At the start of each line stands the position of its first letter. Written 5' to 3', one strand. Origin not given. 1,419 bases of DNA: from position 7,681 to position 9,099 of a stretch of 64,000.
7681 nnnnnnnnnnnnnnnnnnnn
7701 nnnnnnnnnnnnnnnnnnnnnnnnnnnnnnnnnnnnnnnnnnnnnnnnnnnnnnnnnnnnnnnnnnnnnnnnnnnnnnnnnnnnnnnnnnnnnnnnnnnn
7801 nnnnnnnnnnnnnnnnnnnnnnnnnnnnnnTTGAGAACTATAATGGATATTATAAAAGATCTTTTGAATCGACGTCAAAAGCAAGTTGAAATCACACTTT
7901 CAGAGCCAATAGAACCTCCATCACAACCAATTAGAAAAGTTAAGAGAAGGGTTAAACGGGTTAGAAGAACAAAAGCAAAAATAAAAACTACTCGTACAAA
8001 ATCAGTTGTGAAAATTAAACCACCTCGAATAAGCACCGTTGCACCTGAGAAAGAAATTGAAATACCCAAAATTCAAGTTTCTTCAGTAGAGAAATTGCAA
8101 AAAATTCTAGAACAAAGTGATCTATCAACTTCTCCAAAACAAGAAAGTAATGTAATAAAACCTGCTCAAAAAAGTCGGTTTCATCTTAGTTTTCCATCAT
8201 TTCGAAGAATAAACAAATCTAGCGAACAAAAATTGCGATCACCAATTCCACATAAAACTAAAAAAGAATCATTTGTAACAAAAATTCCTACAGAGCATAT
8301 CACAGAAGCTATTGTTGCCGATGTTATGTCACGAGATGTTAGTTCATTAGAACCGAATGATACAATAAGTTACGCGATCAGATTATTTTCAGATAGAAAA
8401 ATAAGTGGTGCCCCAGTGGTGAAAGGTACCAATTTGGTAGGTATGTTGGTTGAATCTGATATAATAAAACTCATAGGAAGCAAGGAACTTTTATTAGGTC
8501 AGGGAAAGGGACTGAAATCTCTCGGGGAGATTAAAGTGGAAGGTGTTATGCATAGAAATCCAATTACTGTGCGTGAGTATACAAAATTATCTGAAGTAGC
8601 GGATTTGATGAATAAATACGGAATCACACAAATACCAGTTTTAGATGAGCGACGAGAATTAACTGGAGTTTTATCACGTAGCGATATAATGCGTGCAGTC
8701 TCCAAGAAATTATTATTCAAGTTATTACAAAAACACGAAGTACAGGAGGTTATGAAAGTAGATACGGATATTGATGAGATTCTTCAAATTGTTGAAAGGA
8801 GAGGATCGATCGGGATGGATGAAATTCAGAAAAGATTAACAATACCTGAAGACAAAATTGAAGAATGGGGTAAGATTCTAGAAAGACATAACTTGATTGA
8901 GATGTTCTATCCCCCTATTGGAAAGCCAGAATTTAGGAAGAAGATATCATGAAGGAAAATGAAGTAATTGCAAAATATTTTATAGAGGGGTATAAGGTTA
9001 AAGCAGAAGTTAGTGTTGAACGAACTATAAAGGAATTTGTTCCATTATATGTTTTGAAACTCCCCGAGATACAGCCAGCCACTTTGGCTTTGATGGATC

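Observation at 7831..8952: CBS-domain protein with a lysine/arginine-rich tail, translationally coupled to the pilus ATPase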

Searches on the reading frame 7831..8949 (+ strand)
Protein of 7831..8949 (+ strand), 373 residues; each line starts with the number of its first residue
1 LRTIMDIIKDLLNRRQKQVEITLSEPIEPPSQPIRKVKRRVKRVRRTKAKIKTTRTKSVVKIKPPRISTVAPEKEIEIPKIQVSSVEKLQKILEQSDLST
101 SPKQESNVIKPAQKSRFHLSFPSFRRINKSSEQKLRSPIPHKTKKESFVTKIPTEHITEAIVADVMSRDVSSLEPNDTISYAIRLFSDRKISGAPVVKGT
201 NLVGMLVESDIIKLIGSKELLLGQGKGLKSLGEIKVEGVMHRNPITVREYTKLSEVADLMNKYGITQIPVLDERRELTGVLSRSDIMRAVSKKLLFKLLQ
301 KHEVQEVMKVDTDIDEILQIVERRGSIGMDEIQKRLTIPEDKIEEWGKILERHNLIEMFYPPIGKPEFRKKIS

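Call 3: search_protein_families(library=pfam, proteins=[window:7831-8949:+], max_evalue=0.01)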
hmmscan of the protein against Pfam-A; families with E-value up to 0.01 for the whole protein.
window:7831-8949:+ (373 aa): 1 family
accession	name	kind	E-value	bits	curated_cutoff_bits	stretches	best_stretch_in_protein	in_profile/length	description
PF00571.33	CBS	-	5.7e-29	100.6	24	2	236-291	1-56/57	CBS domain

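Call 5: find_homologous_proteins(query=window:7831-8949:+)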
Query window:7831-8949:+ (373 aa): 37 proteins with E <= 0.001 among 2954 candidates.
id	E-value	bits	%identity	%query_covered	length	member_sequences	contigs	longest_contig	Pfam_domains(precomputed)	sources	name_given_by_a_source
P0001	2.1e-226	769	100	99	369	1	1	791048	PF00571.34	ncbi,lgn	-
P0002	6.7e-146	504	75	86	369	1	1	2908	PF00571.34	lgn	-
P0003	1.6e-103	365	74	60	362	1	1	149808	PF00571.34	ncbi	-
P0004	2.4e-96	341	49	100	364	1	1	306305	PF00571.34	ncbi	-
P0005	2.7e-94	334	69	60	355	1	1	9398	PF00571.34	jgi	-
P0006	2.9e-89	318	62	63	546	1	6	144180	PF00571.34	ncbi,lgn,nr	ncbi:MAG: CBS domain-containing protein [Candidatus Aenigmarchaeota archaeon]|nr:CBS domain-containi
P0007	3.7e-87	311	66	60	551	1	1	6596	PF00571.34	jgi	-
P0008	1.4e-84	302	54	80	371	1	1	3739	PF00571.34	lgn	-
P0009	4.6e-79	284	59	67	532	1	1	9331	PF00571.34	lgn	-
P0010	7.6e-79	284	57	62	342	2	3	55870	PF00571.34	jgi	-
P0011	5.0e-78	281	46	89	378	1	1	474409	PF00571.34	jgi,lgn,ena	-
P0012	1.2e-77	280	60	63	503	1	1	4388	PF00571.34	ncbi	-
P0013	2.9e-77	278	60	59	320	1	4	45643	PF00571.34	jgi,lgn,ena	jgi:CBS domain-containing protein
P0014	3.1e-77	278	58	59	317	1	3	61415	PF00571.34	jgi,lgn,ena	jgi:CBS domain-containing protein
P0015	3.5e-75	271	53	68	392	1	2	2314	PF00571.34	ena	-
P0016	5.9e-75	271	55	59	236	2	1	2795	PF00571.34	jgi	jgi:CBS domain-containing protein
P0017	1.2e-72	263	57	57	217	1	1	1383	PF00571.34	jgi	jgi:CBS domain-containing protein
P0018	2.7e-72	262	47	80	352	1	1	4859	PF00571.34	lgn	-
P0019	3.6e-72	262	55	57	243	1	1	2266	PF00571.34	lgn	-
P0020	1.6e-71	259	54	59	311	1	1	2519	PF00571.34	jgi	-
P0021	2.1e-70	256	58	58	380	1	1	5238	PF00571.34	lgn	-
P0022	5.7e-70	254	53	57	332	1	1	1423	PF00571.34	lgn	-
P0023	6.6e-69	251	56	60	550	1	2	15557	PF00571.34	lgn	-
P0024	4.9e-68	248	49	67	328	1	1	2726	PF00571.34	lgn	-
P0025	3.8e-56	209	43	73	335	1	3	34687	PF00571.34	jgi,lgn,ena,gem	-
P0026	1.0e-36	145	39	54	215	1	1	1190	PF00571.34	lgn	-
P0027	9.4e-36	142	38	55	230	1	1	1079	PF00571.34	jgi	jgi:predicted transcriptional regulator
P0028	9.5e-36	142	39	55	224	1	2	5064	PF00571.34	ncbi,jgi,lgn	-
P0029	3.5e-11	61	34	34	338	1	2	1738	PF13581.13,PF02518.32,PF00571.34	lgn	-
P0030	1.9e-9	55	34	36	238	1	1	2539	PF04972.23,PF00571.34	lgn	-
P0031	8.5e-9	53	29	35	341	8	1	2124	PF13581.13,PF02518.32,PF00571.34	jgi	jgi:CBS domain-containing protein/anti-sigma regulatory factor (Ser/Thr protein kinase)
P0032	8.6e-9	53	30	35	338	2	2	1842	PF13581.13,PF02518.32,PF00571.34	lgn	-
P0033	1.8e-7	49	29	35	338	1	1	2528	PF13581.13,PF02518.32,PF00571.34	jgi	jgi:CBS domain-containing protein/anti-sigma regulatory factor (Ser/Thr protein kinase)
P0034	1.0e-6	46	26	35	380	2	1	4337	PF00571.34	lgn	-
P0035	8.6e-6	43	32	38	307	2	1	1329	PF13581.13,PF02518.32,PF00571.34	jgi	jgi:CBS domain-containing protein/anti-sigma regulatory factor (Ser/Thr protein kinase)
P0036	1.1e-4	40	29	37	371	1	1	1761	PF09361.16,PF00571.34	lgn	-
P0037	2.2e-4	39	28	30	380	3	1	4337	PF00571.34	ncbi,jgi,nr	ncbi:MAG TPA: CBS domain-containing protein [Thermoplasmata archaeon]|jgi:CBS domain-containing prot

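Call 6: search_protein_families(library=ncbifam, proteins=[window:7831-8949:+], max_evalue=0.01)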
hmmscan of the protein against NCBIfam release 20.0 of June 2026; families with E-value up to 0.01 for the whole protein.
window:7831-8949:+ (373 aa): 27 families (the best 25 are shown)
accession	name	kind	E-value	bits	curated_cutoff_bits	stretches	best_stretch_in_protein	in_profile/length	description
NF011447.0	PRK14869.2-3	equivalog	2.7e-12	46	522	2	234-299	68-133/540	putative manganese-dependent inorganic diphosphatase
NF041630.1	CBS_CbpB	equivalog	5.7e-12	45.7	125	1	259-313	36-92/143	cyclic-di-AMP-binding protein CbpB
NF041552.1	TF_PrdR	equivalog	1.3e-10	40.2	795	2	233-343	5-112/577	sigma-54 dependent transcriptional regulator PrdR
NF053603.1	HhpR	exception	1e-09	38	520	1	220-292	209-280/282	CBS domain-containing high hydrostatic pressure regulator HhpR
NF053863.1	DS11_antiphage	equivalog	7.2e-09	35.2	260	1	241-329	82-172/305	CBS domain-containing anti-phage protein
TIGR01302.1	IMP_dehydrog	equivalog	1.5e-08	33.9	481.5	1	165-292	85-202/450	IMP dehydrogenase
NF011442.0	PRK14869.1-4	equivalog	1.8e-08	33.3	400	1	235-302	71-138/543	putative manganese-dependent inorganic diphosphatase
TIGR01186.1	proV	subfamily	5.7e-08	32.2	326.6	1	162-292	244-359/363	betaine/proline/choline family ABC transporter ATP-binding protein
TIGR00400.1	mgtE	equivalog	9.5e-08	31.2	232.75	1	233-293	194-254/450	magnesium transporter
TIGR01137.1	cysta_beta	equivalog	1.8e-07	30.2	510.25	1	228-293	332-397/457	cystathionine beta-synthase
NF011443.0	PRK14869.1-5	equivalog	2.8e-07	29.4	335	1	235-304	70-139/546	putative manganese-dependent inorganic diphosphatase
NF011445.0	PRK14869.2-1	equivalog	3.4e-06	25.8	483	1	235-284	69-118/548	putative manganese-dependent inorganic diphosphatase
NF038279.1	TF_CBS_SpxR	exception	1.1e-05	24.4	600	1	232-294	247-309/427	CBS-HotDog domain-containing transcription factor SpxR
TIGR00393.1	kpsF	subfamily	2.9e-05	23.8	203.7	0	234-281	220-267/268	KpsF/GutQ family sugar-phosphate isomerase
NF008141.0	PRK10892.1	equivalog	3.9e-05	23.1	505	0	231-289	268-325/328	arabinose-5-phosphate isomerase KdsD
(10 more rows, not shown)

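Call 8: find_encoding_contigs(protein=P0004, flank=8000, max_places=2)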
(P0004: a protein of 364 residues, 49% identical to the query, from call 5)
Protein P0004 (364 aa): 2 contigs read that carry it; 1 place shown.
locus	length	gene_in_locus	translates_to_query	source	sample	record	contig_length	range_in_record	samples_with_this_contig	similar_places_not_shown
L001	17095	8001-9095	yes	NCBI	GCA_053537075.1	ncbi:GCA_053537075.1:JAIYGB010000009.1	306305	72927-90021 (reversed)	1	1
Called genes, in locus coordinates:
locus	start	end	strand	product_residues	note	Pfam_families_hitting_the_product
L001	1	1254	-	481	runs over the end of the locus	PF00587:tRNA-synt_2b, PF03129:HGTP_anticodon, PF09180:ProRS-C_1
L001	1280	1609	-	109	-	-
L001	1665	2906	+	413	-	PF00149:Metallophos, PF12850:Metallophos_2 (faint)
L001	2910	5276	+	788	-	PF02463:SMC_N, PF13476:AAA_23 (weak), PF13558:SbcC_Walker_B (faint)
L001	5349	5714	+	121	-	-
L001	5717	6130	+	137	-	-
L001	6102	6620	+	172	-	-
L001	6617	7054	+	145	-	-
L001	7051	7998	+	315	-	-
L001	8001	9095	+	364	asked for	PF00571:CBS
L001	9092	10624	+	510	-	PF00437:T2SSE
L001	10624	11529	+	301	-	PF00482:T2SSF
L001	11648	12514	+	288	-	PF00482:T2SSF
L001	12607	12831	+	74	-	-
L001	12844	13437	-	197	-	PF01844:HNH, PF14279:HNH_5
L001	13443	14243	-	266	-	PF01170:UPF0020 (faint), PF01555:N6_N4_Mtase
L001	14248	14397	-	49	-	PF04014:MazE_antitoxin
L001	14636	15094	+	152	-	-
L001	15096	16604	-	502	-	PF01935:DUF87, PF12846:AAA_10 (faint)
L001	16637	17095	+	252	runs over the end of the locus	PF00149:Metallophos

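Call 9: find_encoding_contigs(protein=P0006, flank=8000, max_places=2)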
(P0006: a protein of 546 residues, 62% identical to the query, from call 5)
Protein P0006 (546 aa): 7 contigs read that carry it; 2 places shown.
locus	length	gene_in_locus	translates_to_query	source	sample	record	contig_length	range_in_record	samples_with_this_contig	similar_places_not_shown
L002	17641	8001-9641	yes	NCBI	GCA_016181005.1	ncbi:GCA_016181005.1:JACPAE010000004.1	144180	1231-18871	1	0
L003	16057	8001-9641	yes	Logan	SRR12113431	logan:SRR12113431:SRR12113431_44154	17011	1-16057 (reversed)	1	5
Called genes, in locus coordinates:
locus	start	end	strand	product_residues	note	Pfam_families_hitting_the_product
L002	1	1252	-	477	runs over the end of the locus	PF00587:tRNA-synt_2b, PF03129:HGTP_anticodon, PF09180:ProRS-C_1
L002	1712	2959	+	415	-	PF00149:Metallophos, PF12850:Metallophos_2 (faint)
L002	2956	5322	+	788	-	PF02463:SMC_N, PF13175:AAA_15 (faint), PF13304:AAA_21 (faint), PF13476:AAA_23, PF13555:AAA_29 (weak), PF02463:SMC_N, PF04423:Rad50_zn_hook (weak)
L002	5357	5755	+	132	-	-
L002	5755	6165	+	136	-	-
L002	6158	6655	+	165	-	-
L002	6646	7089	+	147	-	-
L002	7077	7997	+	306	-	-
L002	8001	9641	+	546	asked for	PF00571:CBS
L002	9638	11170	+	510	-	PF00437:T2SSE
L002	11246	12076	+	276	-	PF00482:T2SSF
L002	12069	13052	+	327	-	PF00482:T2SSF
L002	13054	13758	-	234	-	PF03796:DnaB_C, PF06745:ATPase, PF13481:AAA_25 (weak), PF23442:DUF7125 (weak)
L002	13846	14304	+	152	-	-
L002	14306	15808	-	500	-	PF01935:DUF87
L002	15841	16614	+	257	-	PF00149:Metallophos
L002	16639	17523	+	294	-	-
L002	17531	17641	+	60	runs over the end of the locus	-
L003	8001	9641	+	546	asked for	PF00571:CBS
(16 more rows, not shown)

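Call 10: find_encoding_contigs(protein=P0011, flank=8000, max_places=2)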
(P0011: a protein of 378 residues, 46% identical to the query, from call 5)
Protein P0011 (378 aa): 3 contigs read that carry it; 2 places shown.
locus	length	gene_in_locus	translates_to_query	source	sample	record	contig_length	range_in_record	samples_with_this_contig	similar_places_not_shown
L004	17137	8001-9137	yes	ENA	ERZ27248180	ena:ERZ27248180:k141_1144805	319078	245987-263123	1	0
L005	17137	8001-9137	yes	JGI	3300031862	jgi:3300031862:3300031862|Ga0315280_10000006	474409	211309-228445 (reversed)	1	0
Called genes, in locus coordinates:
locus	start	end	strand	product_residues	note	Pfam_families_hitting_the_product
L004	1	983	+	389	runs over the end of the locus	PF00155:Aminotran_1_2, PF00266:Aminotran_5, PF01053:Cys_Met_Meta_PP (weak)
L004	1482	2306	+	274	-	PF05362:Lon_C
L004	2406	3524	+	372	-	-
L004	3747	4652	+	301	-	PF13614:AAA_31, PF01656:CbiA (weak), PF10609:ParA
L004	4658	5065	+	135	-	-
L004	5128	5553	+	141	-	-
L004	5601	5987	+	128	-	-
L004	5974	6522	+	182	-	-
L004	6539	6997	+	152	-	-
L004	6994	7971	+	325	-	-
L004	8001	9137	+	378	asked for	PF00571:CBS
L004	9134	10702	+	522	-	PF00437:T2SSE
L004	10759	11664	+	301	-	PF00482:T2SSF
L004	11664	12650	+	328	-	PF00482:T2SSF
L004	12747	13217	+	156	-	-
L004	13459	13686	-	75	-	PF07927:HicA_toxin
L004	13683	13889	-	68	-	PF15919:HicB_lk_antitox (weak)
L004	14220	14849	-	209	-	-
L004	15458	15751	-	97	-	-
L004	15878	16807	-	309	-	PF14527:LAGLIDADG_WhiA (faint), PF14528:LAGLIDADG_3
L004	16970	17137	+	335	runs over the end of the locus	PF04055:Radical_SAM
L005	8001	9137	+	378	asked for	PF00571:CBS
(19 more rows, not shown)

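Call 11: find_encoding_contigs(protein=P0025, flank=8000, max_places=1)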
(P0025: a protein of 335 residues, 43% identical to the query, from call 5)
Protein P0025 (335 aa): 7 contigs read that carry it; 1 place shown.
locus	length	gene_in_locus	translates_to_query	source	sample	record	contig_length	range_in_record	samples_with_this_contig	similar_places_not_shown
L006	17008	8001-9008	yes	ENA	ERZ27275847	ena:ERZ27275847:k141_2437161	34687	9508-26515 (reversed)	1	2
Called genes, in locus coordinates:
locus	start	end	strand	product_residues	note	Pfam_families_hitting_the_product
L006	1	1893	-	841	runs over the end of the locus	PF02463:SMC_N, PF13476:AAA_23, PF06470:SMC_hinge, PF01920:Prefoldin_2 (weak), PF13304:AAA_21 (weak)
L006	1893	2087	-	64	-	-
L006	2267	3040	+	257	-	PF02673:BacA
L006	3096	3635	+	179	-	-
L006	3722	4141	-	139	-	-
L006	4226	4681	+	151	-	-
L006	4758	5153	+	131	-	-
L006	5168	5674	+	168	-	-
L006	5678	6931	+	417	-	PF13768:VWA_3 (faint), PF13519:VWA_2, PF00092:VWA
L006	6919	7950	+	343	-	-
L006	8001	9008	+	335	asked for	PF00571:CBS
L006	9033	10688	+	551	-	PF00437:T2SSE, PF27713:UCP018868 (faint)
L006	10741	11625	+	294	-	PF00482:T2SSF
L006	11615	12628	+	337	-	PF00482:T2SSF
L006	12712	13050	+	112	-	-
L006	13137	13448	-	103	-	PF03091:CutA1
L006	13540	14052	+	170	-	-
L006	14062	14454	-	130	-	PF02308:MgtC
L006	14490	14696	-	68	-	-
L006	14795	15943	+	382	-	PF00999:Na_H_Exchanger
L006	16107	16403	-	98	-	PF18898:DUF5654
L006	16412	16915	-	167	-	PF04073:tRNA_edit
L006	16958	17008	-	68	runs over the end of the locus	-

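Call 12: find_encoding_contigs(protein=P0028, flank=8000, max_places=2)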
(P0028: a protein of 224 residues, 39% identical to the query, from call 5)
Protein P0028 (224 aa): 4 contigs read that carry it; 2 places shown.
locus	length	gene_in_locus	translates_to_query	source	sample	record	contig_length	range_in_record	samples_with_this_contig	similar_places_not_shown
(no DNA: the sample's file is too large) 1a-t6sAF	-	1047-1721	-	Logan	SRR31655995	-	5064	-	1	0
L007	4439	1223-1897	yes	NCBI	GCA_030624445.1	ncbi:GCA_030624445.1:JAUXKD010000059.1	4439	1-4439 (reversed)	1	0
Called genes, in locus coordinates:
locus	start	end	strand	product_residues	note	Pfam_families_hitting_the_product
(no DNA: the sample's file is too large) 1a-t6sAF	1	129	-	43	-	?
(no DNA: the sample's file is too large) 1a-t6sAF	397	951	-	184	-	PF04275:P-mevalo_kinase (faint), PF13238:AAA_18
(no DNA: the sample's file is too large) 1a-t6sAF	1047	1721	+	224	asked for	PF00571:CBS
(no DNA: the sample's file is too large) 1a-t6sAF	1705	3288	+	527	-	PF00437:T2SSE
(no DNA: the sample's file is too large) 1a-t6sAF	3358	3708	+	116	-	-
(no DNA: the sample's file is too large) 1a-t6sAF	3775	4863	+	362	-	PF21572:Nop5_56-rel_N_Arc, PF01798:Nop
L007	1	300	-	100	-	?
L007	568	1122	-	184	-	PF04275:P-mevalo_kinase (faint), PF13238:AAA_18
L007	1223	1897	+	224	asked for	PF00571:CBS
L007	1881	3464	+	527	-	PF00437:T2SSE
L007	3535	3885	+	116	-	-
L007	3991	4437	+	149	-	?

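Call 13: find_encoding_contigs(protein=P0013, flank=8000, max_places=1)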
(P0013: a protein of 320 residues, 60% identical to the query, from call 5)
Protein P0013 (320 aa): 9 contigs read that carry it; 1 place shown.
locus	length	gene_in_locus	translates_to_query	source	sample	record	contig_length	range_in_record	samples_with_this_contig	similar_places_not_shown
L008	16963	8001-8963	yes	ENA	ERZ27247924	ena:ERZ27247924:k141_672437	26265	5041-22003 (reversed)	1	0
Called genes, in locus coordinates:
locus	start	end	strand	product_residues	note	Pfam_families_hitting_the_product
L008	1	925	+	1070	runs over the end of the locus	-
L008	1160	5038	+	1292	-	PF13750:Big_3_3 (faint), PF16403:Bact_surface_Ig-like, PF18981:InlK_D3 (faint), PF16403:Bact_surface_Ig-like, PF02494:HYR, PF16403:Bact_surface_Ig-like, PF10633:NPCBM_assoc (faint)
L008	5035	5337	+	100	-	-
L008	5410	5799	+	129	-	-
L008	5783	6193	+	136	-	-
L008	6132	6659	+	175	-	-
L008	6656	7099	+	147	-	-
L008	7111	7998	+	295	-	-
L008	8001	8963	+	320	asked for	PF00571:CBS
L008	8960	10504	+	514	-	PF00437:T2SSE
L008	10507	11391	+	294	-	PF00482:T2SSF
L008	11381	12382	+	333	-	PF00482:T2SSF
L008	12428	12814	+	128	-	-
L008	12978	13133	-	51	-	-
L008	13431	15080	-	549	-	-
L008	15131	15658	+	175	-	-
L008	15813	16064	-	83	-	-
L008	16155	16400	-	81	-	PF14947:HTH_45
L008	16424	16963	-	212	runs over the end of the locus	-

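Call 14: find_encoding_contigs(protein=P0010, flank=8000, max_places=1)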
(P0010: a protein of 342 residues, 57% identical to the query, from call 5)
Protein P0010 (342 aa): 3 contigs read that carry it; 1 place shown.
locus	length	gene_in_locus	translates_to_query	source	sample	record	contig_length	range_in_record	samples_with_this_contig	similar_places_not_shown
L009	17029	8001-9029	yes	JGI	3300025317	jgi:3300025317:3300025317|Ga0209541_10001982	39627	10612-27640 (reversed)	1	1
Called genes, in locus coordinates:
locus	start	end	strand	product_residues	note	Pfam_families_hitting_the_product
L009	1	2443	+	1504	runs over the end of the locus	PF10633:NPCBM_assoc (weak)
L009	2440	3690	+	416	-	-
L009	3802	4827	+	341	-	PF00142:Fer4_NifH, PF00448:SRP54 (faint), PF01656:CbiA, PF06564:CBP_BcsQ (faint), PF10609:ParA, PF13500:AAA_26 (faint), PF13614:AAA_31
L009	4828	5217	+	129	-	-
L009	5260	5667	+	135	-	-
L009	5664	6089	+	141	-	-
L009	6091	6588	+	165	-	-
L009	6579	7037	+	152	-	-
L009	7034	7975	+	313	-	-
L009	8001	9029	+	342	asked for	PF00571:CBS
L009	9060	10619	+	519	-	PF00437:T2SSE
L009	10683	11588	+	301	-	PF00482:T2SSF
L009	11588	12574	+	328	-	PF00482:T2SSF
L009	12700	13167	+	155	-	-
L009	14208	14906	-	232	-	-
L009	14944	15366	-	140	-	PF00583:Acetyltransf_1, PF13673:Acetyltransf_10, PF13508:Acetyltransf_7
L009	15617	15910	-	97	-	-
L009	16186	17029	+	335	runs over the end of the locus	PF04055:Radical_SAM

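Call 45: find_encoding_contigs(protein=P0001, flank=1000, max_places=2)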
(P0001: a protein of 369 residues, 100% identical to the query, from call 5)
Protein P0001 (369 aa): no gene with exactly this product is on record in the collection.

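Call 55: search_protein_families(library=pfam, proteins=[P0006], max_evalue=0.1)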
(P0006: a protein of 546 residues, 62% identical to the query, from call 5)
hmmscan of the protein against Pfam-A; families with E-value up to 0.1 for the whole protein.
P0006 (546 aa): 5 families
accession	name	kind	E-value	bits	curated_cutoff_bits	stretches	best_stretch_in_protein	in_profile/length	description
PF00571.33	CBS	-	5.7e-30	103.8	24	2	409-463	1-55/57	CBS domain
PF04967.18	HTH_10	-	0.013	15.8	23.1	1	101-128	20-47/53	HTH DNA binding domain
PF13443.12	HTH_26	-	0.016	15.9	22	0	98-131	4-38/63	Cro/C1-type HTH DNA-binding domain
PF01047.28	MarR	-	0.054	13.8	24.6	0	99-121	12-34/59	MarR family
PF05478.16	Prominin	-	0.089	11.3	34.3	0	119-218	319-410/799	Prominin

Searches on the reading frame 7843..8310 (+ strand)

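Call 17: search_protein_families(library=pfam, proteins=[window:7843-8310:+], max_evalue=10)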
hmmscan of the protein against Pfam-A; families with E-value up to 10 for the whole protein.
window:7843-8310:+ (156 aa): 1 family
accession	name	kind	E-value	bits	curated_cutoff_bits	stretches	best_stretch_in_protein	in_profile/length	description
PF23162.1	AEP_C962R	-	0.22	12.1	23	1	96-151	103-154/190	C962R protein N-terminal AEP domain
